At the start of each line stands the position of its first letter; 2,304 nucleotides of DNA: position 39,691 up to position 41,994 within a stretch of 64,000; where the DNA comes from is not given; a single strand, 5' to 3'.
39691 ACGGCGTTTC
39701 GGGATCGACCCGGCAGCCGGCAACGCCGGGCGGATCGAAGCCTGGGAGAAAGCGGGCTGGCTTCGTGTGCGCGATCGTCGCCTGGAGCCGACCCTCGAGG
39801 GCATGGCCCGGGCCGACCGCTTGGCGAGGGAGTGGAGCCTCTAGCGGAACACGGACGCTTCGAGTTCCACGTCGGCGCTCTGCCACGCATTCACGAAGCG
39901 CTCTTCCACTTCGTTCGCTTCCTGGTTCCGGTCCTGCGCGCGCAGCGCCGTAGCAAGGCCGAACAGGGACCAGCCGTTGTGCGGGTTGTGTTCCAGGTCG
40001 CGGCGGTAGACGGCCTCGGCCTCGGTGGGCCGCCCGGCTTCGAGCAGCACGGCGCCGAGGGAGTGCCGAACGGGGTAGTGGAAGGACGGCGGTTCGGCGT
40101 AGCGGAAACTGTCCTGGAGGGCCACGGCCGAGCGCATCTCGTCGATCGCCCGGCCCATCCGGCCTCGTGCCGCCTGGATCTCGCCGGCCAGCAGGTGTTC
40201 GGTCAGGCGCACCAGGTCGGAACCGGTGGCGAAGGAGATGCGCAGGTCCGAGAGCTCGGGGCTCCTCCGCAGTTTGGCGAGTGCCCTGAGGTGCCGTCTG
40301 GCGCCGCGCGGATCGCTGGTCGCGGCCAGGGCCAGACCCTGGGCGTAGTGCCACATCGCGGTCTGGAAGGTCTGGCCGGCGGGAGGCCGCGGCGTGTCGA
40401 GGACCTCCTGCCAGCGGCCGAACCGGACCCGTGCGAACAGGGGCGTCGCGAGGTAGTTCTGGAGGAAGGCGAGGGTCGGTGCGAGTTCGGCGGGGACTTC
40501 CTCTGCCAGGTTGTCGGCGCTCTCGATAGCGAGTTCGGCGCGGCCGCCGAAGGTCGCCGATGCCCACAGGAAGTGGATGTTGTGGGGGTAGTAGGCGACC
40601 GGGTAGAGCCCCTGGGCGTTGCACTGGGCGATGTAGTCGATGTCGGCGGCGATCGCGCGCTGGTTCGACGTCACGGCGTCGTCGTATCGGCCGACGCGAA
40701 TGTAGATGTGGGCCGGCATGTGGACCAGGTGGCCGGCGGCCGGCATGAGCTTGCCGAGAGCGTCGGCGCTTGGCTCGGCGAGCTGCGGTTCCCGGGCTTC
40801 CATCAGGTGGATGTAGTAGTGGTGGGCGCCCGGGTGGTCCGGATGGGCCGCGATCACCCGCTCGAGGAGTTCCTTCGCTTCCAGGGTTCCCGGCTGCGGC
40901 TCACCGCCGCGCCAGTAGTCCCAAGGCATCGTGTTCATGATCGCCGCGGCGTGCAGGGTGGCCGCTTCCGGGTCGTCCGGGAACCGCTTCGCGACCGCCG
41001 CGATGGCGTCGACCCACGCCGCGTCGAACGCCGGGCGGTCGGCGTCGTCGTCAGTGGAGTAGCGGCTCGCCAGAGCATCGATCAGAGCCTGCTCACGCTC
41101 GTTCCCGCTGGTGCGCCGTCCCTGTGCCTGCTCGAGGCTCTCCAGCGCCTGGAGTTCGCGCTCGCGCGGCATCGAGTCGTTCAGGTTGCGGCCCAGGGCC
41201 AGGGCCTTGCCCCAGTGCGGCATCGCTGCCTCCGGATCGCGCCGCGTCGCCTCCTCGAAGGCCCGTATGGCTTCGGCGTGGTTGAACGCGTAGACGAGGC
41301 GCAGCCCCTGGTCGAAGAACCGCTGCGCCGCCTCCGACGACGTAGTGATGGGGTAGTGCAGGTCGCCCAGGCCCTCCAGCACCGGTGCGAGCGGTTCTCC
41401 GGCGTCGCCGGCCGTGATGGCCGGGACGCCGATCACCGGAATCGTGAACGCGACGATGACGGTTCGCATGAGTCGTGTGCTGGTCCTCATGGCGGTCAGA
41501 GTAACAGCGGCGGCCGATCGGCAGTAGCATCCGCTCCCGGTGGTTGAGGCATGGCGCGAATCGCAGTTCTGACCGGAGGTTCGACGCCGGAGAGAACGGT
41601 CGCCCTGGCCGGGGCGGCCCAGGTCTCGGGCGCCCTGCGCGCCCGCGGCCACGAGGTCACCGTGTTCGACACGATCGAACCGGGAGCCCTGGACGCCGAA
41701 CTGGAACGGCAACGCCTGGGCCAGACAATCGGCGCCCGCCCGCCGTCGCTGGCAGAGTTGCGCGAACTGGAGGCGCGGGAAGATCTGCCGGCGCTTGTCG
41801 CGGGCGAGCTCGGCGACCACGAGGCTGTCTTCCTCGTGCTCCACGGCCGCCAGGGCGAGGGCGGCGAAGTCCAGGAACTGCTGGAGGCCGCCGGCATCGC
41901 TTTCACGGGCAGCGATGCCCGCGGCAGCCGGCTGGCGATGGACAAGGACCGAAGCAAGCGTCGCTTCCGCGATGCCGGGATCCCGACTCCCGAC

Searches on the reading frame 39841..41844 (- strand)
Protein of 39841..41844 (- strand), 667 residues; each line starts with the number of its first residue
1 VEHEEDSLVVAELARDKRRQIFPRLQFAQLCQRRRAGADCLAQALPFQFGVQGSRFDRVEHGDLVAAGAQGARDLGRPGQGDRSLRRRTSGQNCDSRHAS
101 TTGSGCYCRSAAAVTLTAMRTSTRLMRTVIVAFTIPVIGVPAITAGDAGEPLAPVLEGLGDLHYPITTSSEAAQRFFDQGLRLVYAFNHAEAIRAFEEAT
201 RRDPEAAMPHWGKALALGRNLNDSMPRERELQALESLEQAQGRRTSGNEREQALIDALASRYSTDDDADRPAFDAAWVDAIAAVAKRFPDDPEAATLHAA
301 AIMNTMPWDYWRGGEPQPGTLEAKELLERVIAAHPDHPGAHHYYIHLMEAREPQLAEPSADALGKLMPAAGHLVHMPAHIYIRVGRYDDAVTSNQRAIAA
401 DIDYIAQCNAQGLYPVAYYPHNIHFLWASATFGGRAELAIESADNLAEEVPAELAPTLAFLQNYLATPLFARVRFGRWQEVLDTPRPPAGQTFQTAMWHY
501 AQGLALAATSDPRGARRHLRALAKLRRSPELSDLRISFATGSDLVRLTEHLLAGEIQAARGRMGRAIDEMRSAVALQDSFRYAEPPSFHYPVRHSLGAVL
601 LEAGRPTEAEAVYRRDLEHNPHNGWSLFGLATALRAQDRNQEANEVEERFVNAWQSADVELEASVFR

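Call 6: search_protein_families(library=pfam, proteins=[window:39841-41844:-], max_evalue=0.01)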
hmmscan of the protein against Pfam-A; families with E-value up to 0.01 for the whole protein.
window:39841-41844:- (667 aa): 14 families
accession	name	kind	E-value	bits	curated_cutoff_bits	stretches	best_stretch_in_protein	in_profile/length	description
PF07719.23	TPR_2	-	8.9e-12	44.6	27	0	595-623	6-34/34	Tetratricopeptide repeat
PF13432.12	TPR_16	-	1.1e-10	42.2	32.7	2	177-217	1-41/65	Tetratricopeptide repeat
PF13428.12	TPR_14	-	6.4e-09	36.1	23.5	0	594-632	5-43/44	Tetratricopeptide repeat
PF14559.12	TPR_19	-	7.6e-09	36.2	25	1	600-644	1-45/68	Tetratricopeptide repeat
PF00515.34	TPR_1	-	2.9e-07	30.5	27.8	0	595-623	6-34/34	Tetratricopeptide repeat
PF13431.12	TPR_17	-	4e-06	27.1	24.4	0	617-643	6-32/34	Tetratricopeptide repeat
PF13176.12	TPR_7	-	2.6e-05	24.4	27.9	0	594-619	3-28/36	Tetratricopeptide repeat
PF13181.12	TPR_8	-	3.7e-05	24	25.7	0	188-205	16-33/34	Tetratricopeptide repeat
PF24575.1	TPR_Slam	-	4.5e-05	24.2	35.2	0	597-645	54-102/104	Surface lipoprotein assembly modifier, N-terminal TPR repeats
PF13174.12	TPR_6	-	0.00013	22.9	26.3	0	322-337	18-33/33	Tetratricopeptide repeat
PF13414.12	TPR_11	-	0.00032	20.8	26.8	0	190-219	11-40/42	TPR repeat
PF13424.12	TPR_12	-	0.00093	19.8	30.1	1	594-649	7-70/77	Tetratricopeptide repeat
PF07721.20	TPR_4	-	0.0083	17.1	27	0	592-615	3-26/26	Tetratricopeptide repeat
PF13374.12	TPR_10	-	0.009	16.4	27.5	0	593-617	5-29/42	Tetratricopeptide repeat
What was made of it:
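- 39841..41844 (-): Native right flank: TPR protein, convergent with hemW. TPR Pfam families (call 6).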

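Call 7: search_protein_families(library=ncbifam, proteins=[window:39841-41844:-], max_evalue=0.01)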
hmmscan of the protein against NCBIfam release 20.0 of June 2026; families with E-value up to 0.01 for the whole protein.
window:39841-41844:- (667 aa): 5 families
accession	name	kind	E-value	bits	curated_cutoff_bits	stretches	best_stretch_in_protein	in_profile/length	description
TIGR02917.1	PEP_TPR_lipo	equivalog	1.1e-05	23.5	312.2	0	322-406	211-296/899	XrtA/PEP-CTERM system TPR-repeat protein PrsT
NF033762.1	social_mot_Tgl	equivalog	0.00027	20.4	225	0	322-419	49-147/252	social motility TPR repeat lipoprotein Tgl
NF052415.1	T3SS_chap_SctY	equivalog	0.00052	20.5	70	1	589-652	39-105/106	type III secretion apparatus assembly chaperone SctY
NF040959.1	MamA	equivalog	0.00058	19.4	200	0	322-405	89-173/204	magnetosome protein MamA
TIGR04510.1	mod_pep_cyc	subfamily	0.0018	16.9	400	1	166-296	391-505/814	putative peptide modification system cyclase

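Call 62: search_protein_families(library=padloc, proteins=[window:39841-41844:-], max_evalue=0.001)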
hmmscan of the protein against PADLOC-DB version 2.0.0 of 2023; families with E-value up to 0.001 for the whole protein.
window:39841-41844:- (667 aa): 0 families
